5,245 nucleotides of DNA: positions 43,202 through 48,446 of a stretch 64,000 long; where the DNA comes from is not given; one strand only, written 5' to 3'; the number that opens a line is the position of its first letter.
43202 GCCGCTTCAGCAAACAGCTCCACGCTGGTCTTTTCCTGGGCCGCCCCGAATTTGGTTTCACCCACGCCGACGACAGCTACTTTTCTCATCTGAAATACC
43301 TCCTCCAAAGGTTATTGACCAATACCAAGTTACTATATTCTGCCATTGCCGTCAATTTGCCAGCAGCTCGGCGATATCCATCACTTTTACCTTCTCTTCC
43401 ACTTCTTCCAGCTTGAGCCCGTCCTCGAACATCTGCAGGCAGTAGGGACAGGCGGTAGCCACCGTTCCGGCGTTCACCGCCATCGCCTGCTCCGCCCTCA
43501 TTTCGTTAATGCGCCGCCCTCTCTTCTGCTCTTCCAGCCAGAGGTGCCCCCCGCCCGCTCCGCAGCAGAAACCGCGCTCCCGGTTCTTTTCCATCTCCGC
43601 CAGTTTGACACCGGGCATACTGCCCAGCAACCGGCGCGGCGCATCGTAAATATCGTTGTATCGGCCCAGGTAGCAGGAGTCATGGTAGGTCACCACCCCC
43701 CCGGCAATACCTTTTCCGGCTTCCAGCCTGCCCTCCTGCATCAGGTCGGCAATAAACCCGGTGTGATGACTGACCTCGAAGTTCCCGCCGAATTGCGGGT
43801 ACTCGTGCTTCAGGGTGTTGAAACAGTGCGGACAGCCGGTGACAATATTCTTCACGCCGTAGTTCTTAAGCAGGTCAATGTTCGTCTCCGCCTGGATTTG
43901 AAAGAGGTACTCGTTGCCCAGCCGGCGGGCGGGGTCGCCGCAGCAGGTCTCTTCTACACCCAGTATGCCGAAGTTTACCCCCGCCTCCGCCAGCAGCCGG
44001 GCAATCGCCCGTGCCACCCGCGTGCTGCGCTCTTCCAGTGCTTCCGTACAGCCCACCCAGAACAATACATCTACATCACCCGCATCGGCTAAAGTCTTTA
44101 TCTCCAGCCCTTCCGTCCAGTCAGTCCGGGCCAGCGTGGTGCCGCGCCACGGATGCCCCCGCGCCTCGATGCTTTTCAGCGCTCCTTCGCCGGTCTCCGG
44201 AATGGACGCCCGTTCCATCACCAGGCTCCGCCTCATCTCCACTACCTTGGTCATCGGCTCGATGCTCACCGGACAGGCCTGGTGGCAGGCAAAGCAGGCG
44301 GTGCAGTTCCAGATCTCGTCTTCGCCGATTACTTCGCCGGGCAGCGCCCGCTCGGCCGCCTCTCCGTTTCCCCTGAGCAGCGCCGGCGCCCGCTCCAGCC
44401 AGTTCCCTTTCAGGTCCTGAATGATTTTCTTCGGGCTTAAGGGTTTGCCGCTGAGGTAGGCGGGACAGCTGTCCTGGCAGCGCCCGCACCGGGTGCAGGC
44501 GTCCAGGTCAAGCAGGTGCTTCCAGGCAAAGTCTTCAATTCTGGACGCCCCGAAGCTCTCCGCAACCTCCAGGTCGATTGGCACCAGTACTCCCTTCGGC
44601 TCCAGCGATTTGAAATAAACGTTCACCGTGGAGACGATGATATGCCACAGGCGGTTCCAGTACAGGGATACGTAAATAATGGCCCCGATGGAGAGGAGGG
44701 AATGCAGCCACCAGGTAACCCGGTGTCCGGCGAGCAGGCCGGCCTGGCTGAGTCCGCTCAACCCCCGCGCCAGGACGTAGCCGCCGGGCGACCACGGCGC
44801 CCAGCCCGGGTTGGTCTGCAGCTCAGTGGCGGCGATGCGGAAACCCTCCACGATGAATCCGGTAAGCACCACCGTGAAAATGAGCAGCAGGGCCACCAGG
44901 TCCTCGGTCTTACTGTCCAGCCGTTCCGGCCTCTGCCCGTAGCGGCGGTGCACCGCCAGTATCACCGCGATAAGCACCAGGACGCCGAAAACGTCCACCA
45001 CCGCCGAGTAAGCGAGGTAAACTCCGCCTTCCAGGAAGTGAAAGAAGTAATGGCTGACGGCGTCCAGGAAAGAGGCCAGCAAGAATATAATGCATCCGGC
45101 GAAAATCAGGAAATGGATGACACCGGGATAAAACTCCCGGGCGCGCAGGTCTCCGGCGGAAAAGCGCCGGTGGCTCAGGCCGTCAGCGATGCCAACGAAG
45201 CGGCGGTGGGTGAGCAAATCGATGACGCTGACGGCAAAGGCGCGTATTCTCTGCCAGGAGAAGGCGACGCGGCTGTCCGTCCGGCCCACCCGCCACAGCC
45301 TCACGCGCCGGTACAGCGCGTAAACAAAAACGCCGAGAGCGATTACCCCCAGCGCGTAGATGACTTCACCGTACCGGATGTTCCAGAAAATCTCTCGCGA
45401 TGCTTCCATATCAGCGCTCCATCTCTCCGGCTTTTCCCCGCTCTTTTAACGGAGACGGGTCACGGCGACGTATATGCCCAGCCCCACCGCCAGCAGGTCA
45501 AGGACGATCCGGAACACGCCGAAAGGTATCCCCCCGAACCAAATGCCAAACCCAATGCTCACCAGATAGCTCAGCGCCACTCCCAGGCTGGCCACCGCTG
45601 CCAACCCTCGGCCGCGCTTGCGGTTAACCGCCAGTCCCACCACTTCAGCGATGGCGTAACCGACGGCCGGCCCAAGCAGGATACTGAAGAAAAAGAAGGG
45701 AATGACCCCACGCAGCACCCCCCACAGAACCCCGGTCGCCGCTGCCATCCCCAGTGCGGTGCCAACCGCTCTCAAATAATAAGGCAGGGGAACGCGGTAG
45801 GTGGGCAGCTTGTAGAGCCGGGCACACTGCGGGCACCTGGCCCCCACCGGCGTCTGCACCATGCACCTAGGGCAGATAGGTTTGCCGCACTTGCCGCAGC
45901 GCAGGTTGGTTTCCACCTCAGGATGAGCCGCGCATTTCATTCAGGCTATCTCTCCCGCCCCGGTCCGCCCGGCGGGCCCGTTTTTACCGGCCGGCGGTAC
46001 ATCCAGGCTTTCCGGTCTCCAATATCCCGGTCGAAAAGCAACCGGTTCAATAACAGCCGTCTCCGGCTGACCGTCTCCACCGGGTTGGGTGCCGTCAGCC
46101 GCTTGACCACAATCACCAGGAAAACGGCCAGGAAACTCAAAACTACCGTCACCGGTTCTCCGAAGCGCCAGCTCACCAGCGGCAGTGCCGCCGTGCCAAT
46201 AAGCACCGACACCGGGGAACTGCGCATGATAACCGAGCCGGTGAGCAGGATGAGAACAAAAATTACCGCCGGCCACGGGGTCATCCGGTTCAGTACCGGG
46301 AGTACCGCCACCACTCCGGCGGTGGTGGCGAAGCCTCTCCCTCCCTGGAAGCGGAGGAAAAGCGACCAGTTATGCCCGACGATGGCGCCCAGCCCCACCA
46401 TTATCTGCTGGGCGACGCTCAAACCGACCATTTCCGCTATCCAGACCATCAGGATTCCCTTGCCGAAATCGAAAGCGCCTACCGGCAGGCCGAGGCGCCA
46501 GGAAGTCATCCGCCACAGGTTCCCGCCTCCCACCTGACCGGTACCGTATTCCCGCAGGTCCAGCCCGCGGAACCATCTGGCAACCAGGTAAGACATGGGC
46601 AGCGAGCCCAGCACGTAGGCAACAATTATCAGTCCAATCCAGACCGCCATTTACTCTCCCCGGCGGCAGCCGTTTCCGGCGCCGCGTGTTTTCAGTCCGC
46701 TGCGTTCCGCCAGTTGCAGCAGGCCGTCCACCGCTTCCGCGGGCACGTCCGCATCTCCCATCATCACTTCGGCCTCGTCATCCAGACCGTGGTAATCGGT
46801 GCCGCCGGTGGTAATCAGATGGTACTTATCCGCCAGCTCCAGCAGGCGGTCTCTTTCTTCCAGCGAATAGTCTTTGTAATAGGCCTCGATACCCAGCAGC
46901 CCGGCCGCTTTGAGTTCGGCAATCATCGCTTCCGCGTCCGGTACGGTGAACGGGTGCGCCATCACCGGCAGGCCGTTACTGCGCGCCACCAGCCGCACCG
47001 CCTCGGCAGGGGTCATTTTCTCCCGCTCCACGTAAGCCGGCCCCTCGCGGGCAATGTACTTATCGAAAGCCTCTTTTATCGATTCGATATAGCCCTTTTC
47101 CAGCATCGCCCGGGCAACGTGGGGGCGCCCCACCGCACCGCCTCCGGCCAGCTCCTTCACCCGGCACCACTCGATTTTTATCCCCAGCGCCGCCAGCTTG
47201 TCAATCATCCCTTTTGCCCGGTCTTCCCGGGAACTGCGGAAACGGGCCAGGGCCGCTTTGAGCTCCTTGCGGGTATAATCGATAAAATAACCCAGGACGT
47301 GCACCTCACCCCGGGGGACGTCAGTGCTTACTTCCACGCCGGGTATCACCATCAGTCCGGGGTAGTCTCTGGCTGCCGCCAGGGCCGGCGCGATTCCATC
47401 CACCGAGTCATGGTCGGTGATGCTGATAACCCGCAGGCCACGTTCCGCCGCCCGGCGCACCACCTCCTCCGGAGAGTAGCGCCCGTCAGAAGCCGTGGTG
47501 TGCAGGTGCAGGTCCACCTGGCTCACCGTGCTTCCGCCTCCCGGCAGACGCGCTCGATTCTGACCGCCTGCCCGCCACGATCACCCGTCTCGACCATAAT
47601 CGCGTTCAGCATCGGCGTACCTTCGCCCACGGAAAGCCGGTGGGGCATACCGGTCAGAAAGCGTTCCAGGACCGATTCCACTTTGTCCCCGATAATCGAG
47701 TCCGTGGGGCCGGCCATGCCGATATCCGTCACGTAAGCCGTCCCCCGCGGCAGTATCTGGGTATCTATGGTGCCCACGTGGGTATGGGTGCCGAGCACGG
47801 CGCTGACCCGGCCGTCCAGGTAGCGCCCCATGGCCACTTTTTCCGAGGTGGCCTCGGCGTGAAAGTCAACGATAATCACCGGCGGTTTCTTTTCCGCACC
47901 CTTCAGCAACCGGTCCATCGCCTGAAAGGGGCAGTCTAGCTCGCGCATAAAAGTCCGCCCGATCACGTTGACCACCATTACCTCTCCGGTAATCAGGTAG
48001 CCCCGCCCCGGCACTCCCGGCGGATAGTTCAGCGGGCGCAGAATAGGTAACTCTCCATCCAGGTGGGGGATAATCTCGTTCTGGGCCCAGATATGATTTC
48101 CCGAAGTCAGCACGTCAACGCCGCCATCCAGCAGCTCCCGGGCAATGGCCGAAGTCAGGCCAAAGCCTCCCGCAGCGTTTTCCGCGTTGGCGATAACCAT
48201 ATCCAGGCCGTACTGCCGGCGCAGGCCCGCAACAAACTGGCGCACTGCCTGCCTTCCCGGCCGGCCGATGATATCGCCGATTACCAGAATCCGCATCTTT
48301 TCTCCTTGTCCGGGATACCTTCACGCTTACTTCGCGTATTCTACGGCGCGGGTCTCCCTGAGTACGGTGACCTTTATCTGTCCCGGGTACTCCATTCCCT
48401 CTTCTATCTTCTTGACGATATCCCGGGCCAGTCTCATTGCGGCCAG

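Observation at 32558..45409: Convergent pair of operons forming a roughly 13-kb anaerobic acyl-CoA conversion island without a recognisable entry enzyme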

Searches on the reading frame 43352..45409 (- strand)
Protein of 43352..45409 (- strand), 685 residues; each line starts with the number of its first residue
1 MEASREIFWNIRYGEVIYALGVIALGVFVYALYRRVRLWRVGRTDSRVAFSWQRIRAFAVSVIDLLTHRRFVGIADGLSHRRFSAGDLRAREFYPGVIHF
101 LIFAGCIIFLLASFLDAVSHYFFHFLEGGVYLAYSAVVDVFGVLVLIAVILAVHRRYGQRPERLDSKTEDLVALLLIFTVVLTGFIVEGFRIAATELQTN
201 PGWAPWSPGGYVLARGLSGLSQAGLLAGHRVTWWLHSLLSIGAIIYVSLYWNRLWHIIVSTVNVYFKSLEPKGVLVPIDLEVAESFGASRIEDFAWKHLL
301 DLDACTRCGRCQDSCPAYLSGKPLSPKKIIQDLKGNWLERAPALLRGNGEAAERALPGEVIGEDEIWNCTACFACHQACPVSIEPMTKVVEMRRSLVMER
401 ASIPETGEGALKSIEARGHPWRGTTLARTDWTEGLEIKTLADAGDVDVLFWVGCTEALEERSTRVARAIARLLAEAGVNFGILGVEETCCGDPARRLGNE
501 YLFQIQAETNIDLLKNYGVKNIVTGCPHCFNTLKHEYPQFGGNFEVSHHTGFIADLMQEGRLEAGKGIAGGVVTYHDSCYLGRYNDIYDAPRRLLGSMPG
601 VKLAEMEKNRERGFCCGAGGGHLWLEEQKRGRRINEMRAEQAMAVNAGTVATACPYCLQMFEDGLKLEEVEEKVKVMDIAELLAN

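Call 4: search_protein_families(library=pfam, proteins=[window:43352-45409:-])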
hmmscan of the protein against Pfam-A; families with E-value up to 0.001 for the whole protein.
window:43352-45409:- (685 aa): 8 families
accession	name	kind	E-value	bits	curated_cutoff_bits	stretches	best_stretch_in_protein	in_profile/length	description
PF02754.22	CCG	-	1.8e-34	118.1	20.6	2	573-661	1-84/85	Cysteine-rich domain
PF13183.11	Fer4_8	-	2.8e-11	44.2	27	1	302-383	2-68/68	4Fe-4S dicluster domain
PF13237.11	Fer4_10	-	7.1e-11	42.3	25.5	1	300-380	4-53/53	4Fe-4S dicluster domain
PF13187.11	Fer4_9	-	7.3e-09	36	27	1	304-382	1-50/52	4Fe-4S dicluster domain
PF12797.12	Fer4_2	-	1.6e-07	31.3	24.5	1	296-317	1-22/22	4Fe-4S binding domain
PF13534.11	Fer4_17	-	3.3e-07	31.2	22.2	1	304-383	1-60/61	4Fe-4S dicluster domain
PF12838.12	Fer4_7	-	0.00058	20.7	27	0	305-382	2-51/52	4Fe-4S dicluster domain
PF00037.32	Fer4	-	0.0007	19.7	21.1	1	301-317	4-20/24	4Fe-4S binding domain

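Call 6: search_protein_families(library=ncbifam, proteins=[window:43352-45409:-], max_evalue=0.00001)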
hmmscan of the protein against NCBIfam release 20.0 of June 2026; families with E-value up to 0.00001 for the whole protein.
window:43352-45409:- (685 aa): 17 families
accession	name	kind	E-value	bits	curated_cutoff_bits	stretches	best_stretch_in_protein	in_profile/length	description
NF004898.0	PRK06259.1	equivalog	7.9e-48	163.3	385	1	301-684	132-485/488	fumarate reductase (CoM/CoB) subunit TfrB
NF045670.1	quin_L_LdhH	equivalog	1.1e-32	113.2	800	1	442-684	463-706/706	L-lactate dehydrogenase (quinone) large subunit LdhH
NF045663.1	diclust_near_Sec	equivalog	1.7e-22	79.3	530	1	364-661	350-618/759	pyridine nucleotide-disulfide oxidoreductase/dicluster-binding protein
NF008369.0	PRK11168.1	equivalog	1.3e-19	70.4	278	1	443-662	164-381/401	anaerobic glycerol-3-phosphate dehydrogenase subunit C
NF045724.1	ferredox_TmcB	equivalog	2.3e-17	62.7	735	1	302-677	40-420/430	electron transfer complex ferredoxin TmcB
NF045796.1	DsrK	equivalog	4.3e-17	61.9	400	1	300-637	47-392/453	sulfate reduction electron transfer complex DsrMKJOP subunit DsrK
NF045711.1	sulf_resp_HmcF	equivalog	2.4e-16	59.6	750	1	302-663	59-427/457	sulfate respiration complex iron-sulfur protein HmcF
NF038018.1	qmoC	equivalog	5.9e-10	39.1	300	1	74-195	202-321/360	quinone-interacting membrane-bound oxidoreductase complex subunit QmoC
TIGR03290.1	CoB_CoM_SS_C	equivalog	7.4e-09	35.7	160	1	353-406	32-84/144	CoB--CoM heterodisulfide reductase subunit C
NF041890.1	hdrC_Methbact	equivalog_domain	4.1e-08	33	270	0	359-386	64-91/192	ferredoxin:CoB-CoM heterodisulfide reductase subunit HdrC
NF004616.0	PRK05950.1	subfamily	6.8e-08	31.9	228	1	297-399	141-236/238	succinate dehydrogenase iron-sulfur subunit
NF009226.0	PRK12576.1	equivalog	1.7e-07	30.9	344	1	263-409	115-252/317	succinate dehydrogenase/fumarate reductase iron-sulfur subunit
NF009227.0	PRK12577.1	equivalog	2.5e-07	29.7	349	1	363-400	205-242/330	succinate dehydrogenase/fumarate reductase iron-sulfur subunit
NF041779.1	hetero_SS_HdrC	equivalog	3e-07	30.1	350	0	360-398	67-104/198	ferredoxin:CoB-CoM heterodisulfide reductase subunit HdrC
TIGR03379.1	glycerol3P_GlpC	equivalog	3.8e-07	29.2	279.9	0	465-661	179-377/397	anaerobic glycerol-3-phosphate dehydrogenase subunit GlpC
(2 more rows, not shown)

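Call 47: search_solved_structures(query=window:43352-45409:-, max_evalue=0.00001)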
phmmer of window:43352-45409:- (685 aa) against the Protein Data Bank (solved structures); distinct sequences matched with E-value up to 0.00001: 3.
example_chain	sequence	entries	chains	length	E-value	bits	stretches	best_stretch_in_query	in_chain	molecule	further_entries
9ojn_A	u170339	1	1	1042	3.7e-106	359.3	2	357-685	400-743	Iron-sulfur-binding reductase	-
9sfi_E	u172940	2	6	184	2e-06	29.7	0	359-405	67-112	H(2)/formate:CoB-CoM heterodisulfide,ferredoxin reductase subunit C2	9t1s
5odc_C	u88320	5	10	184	2.3e-06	29.5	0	358-407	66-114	Heterodisulfide reductase, subunit C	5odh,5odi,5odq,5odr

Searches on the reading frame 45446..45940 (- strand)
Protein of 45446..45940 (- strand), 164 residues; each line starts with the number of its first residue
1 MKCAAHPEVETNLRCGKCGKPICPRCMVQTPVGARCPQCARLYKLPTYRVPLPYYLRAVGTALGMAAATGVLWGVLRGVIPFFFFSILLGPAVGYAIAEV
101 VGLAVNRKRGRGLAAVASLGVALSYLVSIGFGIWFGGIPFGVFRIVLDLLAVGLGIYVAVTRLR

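Call 4: search_protein_families(library=pfam, proteins=[window:45446-45940:-])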
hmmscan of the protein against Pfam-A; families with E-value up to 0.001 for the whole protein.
window:45446-45940:- (164 aa): 1 family
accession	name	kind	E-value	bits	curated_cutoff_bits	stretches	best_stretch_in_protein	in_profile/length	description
PF00643.29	zf-B_box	-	0.0001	22.8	24.1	1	2-29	5-32/42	B-box zinc finger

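Call 6: search_protein_families(library=ncbifam, proteins=[window:45446-45940:-], max_evalue=0.00001)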
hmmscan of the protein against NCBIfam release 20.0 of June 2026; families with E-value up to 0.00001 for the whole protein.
window:45446-45940:- (164 aa): 0 families

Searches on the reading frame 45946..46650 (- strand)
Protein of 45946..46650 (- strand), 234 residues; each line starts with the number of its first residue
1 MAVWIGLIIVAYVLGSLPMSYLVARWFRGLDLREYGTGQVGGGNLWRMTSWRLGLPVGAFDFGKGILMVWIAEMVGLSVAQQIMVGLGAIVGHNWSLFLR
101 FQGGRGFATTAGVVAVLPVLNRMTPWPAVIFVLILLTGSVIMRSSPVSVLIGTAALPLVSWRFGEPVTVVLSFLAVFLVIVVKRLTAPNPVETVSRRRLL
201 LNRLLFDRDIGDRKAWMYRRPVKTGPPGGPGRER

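Call 4: search_protein_families(library=pfam, proteins=[window:45946-46650:-])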
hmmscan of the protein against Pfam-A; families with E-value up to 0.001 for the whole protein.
window:45946-46650:- (234 aa): 1 family
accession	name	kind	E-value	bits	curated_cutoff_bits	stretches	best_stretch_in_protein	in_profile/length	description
PF02660.20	G3P_acyltransf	-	1.3e-33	116.8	24.1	1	10-181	1-155/164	Glycerol-3-phosphate acyltransferase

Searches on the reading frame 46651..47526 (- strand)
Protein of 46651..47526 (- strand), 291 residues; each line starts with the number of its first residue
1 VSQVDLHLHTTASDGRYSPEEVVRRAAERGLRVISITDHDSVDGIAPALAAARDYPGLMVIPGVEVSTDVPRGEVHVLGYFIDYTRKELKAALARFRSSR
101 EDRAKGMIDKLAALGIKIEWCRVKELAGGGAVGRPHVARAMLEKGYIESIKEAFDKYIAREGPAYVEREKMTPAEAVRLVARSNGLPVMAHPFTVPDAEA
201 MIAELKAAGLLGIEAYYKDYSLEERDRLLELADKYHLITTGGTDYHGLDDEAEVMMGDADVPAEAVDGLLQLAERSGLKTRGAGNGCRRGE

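Call 4: search_protein_families(library=pfam, proteins=[window:46651-47526:-])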
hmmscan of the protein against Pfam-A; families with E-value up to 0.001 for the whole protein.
window:46651-47526:- (291 aa): 1 family
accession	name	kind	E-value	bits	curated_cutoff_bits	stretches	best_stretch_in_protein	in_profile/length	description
PF02811.25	PHP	-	1.3e-11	45.6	26.4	1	5-72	1-68/164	PHP domain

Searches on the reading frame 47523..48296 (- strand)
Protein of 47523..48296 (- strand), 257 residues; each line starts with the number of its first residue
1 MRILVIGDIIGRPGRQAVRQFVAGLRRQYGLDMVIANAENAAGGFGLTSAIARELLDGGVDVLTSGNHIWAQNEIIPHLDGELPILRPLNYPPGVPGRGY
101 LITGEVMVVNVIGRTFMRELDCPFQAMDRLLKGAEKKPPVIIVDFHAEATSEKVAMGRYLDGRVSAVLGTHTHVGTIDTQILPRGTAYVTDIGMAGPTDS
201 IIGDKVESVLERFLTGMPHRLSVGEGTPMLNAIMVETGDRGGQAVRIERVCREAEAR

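Call 4: search_protein_families(library=pfam, proteins=[window:47523-48296:-])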
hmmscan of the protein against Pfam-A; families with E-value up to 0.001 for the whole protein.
window:47523-48296:- (257 aa): 2 families
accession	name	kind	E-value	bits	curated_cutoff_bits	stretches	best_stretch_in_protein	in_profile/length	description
PF13277.11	YmdB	-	4.2e-99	331.3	27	1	4-250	1-253/253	YmdB-like protein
PF00149.33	Metallophos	-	6.9e-09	36.8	21.5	1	1-174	1-190/191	Calcineurin-like phosphoesterase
